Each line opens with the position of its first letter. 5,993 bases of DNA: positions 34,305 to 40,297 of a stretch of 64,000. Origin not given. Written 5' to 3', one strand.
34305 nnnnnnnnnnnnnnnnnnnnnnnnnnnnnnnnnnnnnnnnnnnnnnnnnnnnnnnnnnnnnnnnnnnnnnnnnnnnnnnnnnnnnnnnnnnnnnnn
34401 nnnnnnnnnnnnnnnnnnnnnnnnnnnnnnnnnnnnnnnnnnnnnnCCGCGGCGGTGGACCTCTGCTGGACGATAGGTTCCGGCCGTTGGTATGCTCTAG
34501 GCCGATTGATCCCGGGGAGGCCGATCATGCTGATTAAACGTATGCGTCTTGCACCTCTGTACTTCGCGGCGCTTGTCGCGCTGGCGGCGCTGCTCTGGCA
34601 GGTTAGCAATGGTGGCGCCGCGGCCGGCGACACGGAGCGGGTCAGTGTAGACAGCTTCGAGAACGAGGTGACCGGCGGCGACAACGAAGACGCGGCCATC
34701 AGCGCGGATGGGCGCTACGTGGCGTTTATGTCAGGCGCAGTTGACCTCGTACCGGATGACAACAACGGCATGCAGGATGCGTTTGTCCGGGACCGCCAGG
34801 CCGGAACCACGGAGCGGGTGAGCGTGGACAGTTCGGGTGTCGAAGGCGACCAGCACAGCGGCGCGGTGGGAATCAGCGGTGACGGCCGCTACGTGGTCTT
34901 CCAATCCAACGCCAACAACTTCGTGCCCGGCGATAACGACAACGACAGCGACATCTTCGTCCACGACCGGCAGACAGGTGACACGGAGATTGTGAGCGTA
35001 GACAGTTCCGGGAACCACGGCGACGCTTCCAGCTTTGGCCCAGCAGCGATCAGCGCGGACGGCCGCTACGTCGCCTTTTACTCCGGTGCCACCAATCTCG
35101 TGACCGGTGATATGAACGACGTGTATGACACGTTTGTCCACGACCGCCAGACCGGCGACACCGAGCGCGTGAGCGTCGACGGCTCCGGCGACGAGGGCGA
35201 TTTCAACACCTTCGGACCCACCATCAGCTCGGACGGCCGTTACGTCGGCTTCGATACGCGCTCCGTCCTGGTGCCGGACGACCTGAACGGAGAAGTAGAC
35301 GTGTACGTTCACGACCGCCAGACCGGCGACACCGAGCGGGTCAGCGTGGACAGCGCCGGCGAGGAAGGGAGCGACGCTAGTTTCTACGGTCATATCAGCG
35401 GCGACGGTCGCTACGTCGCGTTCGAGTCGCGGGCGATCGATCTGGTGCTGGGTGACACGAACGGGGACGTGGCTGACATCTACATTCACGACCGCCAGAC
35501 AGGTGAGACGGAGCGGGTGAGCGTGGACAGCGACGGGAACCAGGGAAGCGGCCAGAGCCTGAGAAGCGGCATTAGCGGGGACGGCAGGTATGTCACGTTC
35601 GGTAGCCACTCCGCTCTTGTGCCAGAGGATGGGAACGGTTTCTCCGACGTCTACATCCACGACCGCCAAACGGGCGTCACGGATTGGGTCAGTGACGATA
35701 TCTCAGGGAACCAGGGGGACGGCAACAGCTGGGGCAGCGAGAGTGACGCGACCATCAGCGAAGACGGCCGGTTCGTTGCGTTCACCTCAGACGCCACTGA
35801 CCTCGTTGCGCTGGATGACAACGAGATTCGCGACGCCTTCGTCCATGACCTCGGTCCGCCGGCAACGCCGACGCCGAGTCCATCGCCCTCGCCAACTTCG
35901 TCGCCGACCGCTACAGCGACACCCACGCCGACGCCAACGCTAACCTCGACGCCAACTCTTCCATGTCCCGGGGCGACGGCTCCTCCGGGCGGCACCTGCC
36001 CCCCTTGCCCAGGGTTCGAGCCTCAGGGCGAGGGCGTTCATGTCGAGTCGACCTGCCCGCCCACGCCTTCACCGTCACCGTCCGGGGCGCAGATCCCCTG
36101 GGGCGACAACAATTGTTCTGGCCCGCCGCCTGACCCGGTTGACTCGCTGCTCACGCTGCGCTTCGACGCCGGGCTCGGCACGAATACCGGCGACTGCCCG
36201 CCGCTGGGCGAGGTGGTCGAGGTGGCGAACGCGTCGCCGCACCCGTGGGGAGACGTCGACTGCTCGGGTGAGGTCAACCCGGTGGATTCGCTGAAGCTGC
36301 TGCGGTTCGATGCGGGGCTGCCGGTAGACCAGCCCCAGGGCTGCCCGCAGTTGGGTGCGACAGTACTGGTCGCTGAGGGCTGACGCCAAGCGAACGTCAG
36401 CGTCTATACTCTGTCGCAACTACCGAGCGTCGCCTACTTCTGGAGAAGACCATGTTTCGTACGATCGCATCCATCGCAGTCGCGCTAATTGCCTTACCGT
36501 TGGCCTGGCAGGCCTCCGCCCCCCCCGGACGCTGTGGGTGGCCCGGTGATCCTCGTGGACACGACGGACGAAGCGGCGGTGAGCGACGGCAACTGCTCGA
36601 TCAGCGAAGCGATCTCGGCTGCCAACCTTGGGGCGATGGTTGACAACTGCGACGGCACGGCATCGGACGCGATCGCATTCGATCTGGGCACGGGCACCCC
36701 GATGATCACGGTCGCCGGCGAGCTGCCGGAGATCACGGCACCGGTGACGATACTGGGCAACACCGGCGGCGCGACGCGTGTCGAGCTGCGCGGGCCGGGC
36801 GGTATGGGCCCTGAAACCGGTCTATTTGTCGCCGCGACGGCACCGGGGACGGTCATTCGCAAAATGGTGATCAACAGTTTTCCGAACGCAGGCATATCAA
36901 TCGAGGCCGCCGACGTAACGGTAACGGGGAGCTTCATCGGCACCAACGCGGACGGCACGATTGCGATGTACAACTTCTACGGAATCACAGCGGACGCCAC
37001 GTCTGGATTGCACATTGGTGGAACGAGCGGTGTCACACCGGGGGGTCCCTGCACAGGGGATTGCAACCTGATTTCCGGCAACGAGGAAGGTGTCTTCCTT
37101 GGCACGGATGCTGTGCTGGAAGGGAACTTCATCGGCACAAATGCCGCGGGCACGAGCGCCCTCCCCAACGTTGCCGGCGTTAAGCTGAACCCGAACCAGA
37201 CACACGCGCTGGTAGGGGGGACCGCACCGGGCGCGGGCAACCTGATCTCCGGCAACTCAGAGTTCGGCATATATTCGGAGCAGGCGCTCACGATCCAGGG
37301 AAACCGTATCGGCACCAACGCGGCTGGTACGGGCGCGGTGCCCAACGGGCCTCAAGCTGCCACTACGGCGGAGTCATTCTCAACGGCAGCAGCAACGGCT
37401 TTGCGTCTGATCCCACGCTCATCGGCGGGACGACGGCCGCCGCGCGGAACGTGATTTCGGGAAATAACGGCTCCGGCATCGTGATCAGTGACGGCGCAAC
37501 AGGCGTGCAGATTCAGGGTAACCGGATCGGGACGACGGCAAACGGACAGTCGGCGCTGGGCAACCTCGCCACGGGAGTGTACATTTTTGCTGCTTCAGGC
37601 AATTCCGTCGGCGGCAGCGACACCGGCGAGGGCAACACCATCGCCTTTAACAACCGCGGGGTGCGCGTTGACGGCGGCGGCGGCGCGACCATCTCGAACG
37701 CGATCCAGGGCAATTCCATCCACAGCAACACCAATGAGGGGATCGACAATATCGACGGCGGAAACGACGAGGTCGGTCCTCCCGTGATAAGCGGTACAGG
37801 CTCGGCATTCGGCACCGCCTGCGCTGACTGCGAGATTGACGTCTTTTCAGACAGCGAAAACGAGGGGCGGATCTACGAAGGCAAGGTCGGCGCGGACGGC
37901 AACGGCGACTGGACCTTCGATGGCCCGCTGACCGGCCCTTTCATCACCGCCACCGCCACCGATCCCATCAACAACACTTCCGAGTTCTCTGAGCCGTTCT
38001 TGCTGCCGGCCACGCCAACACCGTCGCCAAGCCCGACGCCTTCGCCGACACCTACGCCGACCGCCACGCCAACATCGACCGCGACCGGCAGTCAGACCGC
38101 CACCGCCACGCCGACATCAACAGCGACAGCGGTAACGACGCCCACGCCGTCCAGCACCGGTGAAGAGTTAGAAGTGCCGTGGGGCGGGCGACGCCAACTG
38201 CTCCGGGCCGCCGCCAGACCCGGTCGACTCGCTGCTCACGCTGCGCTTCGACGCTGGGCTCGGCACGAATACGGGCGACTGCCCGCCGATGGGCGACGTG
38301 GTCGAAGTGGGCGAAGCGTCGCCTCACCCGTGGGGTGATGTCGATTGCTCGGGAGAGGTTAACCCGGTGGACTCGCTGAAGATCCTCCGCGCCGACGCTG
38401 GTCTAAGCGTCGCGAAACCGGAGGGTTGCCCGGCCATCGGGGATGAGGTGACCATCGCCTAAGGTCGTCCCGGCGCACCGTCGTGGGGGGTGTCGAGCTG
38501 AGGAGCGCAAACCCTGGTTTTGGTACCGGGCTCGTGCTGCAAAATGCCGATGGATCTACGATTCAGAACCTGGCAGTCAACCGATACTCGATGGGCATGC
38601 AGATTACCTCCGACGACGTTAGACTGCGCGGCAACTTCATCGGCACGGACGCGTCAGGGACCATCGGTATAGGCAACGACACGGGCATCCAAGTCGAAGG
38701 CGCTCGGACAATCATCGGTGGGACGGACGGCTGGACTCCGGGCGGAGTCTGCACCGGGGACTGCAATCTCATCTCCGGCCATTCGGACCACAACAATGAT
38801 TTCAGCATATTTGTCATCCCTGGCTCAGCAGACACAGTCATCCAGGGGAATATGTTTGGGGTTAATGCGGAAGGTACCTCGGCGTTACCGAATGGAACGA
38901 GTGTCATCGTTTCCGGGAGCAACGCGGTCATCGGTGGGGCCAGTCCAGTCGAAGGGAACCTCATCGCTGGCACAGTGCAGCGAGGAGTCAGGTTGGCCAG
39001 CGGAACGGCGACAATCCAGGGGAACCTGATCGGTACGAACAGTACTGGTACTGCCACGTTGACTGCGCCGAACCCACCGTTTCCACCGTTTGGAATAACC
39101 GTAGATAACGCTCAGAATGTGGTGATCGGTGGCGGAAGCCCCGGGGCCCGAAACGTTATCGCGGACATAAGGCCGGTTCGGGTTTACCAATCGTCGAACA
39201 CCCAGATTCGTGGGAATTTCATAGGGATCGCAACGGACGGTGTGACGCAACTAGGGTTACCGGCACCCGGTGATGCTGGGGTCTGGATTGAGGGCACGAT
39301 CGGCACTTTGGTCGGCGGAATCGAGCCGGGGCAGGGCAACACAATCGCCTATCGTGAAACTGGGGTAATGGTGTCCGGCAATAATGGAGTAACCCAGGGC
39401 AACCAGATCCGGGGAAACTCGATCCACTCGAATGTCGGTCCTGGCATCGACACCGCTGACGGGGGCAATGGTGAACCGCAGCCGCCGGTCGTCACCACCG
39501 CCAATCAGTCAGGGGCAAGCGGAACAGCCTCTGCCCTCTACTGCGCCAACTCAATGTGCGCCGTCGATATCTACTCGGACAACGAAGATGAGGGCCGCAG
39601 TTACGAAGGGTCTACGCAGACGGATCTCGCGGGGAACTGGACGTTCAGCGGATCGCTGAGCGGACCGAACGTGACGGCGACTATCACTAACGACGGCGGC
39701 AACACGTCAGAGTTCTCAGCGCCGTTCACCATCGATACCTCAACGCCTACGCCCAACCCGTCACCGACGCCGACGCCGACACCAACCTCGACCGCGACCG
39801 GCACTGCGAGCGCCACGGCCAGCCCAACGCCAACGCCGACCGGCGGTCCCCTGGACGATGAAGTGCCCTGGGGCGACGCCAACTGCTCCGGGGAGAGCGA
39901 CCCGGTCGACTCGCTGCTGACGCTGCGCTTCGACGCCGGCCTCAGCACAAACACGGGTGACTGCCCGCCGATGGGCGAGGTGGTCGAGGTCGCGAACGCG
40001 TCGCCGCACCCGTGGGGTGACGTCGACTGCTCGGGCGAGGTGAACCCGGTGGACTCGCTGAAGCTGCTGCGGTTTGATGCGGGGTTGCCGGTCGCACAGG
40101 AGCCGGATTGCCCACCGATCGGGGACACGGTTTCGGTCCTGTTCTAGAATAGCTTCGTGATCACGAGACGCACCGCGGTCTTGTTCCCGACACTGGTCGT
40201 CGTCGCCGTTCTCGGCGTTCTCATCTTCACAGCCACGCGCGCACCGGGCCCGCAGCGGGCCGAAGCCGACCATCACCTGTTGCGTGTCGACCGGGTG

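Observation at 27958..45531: Head-to-tail array of ten secreted modular proteins sharing one Cys-containing dockerin-like double-repeat module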

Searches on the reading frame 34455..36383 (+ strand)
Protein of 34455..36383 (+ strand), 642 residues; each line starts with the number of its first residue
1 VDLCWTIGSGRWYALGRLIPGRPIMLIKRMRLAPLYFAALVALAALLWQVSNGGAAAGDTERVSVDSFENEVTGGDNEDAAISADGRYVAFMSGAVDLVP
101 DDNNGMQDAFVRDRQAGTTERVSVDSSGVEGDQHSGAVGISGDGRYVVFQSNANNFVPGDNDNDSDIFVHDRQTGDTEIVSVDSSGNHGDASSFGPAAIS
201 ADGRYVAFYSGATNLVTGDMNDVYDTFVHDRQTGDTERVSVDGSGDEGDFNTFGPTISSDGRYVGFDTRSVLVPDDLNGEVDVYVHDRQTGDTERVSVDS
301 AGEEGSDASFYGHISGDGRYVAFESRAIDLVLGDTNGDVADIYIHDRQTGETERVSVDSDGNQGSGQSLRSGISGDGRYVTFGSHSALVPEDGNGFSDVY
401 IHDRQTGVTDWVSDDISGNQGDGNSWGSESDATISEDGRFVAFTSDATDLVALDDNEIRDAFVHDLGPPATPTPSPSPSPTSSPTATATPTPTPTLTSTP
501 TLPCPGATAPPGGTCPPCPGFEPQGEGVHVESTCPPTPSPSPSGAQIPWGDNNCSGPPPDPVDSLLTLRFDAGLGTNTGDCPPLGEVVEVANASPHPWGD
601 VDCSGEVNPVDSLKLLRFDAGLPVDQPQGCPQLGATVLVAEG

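Call 3: search_protein_families(library=pfam, proteins=[window:34455-36383:+], max_evalue=1)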
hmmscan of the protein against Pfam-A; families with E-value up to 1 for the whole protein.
window:34455-36383:+ (642 aa): 4 families
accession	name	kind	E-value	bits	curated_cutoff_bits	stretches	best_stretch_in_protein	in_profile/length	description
PF07676.18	PD40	-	4.3e-11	42.9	20.9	3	73-93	7-27/38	WD40-like Beta Propeller Repeat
PF21462.3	PsaS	-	0.14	12.7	27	0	149-221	5-73/112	Ph 6 antigen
PF06480.20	FtsH_ext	-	0.42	11.3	25.5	0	35-82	3-48/103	FtsH Extracellular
PF01938.26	TRAM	-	0.85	10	21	0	288-335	2-37/61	TRAM domain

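Call 4: search_protein_families(library=ncbifam, proteins=[window:34455-36383:+], max_evalue=1)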
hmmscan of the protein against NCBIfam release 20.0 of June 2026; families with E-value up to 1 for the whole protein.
window:34455-36383:+ (642 aa): 3 families
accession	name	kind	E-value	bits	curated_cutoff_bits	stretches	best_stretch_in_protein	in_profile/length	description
NF053518.1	DipepPtdsDpp5Prph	equivalog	4.5e-05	22.2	900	2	140-240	202-293/655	dipeptidyl-peptidase Dpp5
NF007401.0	PRK09932.1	equivalog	0.017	14.3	625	0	99-153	41-92/381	glycerate 3-kinase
TIGR02171.1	Fb_sc_TIGR02171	subfamily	0.2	9.6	544.35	1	250-299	350-395/912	TIGR02171 family lipoprotein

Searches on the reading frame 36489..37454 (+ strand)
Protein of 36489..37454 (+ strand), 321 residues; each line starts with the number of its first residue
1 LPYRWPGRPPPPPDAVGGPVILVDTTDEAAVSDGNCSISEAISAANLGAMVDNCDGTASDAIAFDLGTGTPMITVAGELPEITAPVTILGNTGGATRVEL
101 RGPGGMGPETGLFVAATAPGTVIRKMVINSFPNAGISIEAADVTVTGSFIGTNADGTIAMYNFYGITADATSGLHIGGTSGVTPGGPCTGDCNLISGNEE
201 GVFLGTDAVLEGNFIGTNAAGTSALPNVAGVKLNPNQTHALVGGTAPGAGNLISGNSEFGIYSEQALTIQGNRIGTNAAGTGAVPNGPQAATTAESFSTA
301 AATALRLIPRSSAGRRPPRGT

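Call 19: search_protein_families(library=pfam, proteins=[window:36489-37454:+], max_evalue=1)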
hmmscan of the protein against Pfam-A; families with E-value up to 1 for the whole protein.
window:36489-37454:+ (321 aa): 1 family
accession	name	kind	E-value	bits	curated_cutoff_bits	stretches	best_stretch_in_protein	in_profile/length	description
PF05048.19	NosD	-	0.00028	20.8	23.6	1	133-282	16-152/212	Periplasmic copper-binding protein (NosD)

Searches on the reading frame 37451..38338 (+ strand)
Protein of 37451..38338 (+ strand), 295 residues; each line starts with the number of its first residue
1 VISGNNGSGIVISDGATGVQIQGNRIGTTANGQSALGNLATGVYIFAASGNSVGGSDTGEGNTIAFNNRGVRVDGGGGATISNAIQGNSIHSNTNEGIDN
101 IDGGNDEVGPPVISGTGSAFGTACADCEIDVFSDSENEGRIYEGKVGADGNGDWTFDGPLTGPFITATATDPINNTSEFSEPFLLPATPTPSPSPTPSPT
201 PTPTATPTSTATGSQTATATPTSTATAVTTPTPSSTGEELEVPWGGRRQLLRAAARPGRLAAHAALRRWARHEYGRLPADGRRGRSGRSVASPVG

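Call 19: search_protein_families(library=pfam, proteins=[window:37451-38338:+], max_evalue=1)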
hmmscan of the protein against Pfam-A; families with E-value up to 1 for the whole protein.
window:37451-38338:+ (295 aa): 2 families
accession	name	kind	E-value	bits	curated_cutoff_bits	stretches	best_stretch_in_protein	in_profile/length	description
PF21827.1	New_glue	-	0.0016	18.6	31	1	192-237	24-67/94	New glue protein family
PF13229.12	Beta_helix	-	0.024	14.7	25.9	1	2-105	64-149/158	Right handed beta helix region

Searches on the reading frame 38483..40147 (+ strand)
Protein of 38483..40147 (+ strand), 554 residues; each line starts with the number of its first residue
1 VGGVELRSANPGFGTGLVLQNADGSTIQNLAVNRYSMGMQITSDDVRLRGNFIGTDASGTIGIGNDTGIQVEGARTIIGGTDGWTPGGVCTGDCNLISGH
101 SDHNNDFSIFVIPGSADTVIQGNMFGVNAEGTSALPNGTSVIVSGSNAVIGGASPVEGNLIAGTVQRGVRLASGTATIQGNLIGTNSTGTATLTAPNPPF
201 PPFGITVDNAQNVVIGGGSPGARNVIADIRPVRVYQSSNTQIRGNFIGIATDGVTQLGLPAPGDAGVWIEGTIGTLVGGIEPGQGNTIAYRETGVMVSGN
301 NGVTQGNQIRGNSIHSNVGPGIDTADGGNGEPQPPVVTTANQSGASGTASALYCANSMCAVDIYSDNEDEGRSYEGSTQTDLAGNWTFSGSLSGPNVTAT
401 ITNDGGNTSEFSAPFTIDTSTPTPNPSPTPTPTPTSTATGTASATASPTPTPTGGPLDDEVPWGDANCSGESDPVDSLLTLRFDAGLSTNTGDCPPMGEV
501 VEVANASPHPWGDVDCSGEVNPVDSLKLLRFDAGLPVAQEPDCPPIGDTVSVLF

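Call 3: search_protein_families(library=pfam, proteins=[window:38483-40147:+], max_evalue=1)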
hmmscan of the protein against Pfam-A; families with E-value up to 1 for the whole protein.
window:38483-40147:+ (554 aa): 0 families

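Call 4: search_protein_families(library=ncbifam, proteins=[window:38483-40147:+], max_evalue=1)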
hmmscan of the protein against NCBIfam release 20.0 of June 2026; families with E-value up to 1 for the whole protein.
window:38483-40147:+ (554 aa): 3 families
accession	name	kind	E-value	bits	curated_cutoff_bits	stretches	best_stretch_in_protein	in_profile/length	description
NF033186.1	internalin_K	exception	0.003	16.1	1100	1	397-454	485-542/604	class 1 internalin InlK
NF004037.0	PRK05518.1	equivalog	0.025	14.3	184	0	36-82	97-142/181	50S ribosomal protein L6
TIGR03653.1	uL6_arch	equivalog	0.059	13.2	185.4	0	35-82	90-136/170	50S ribosomal protein L6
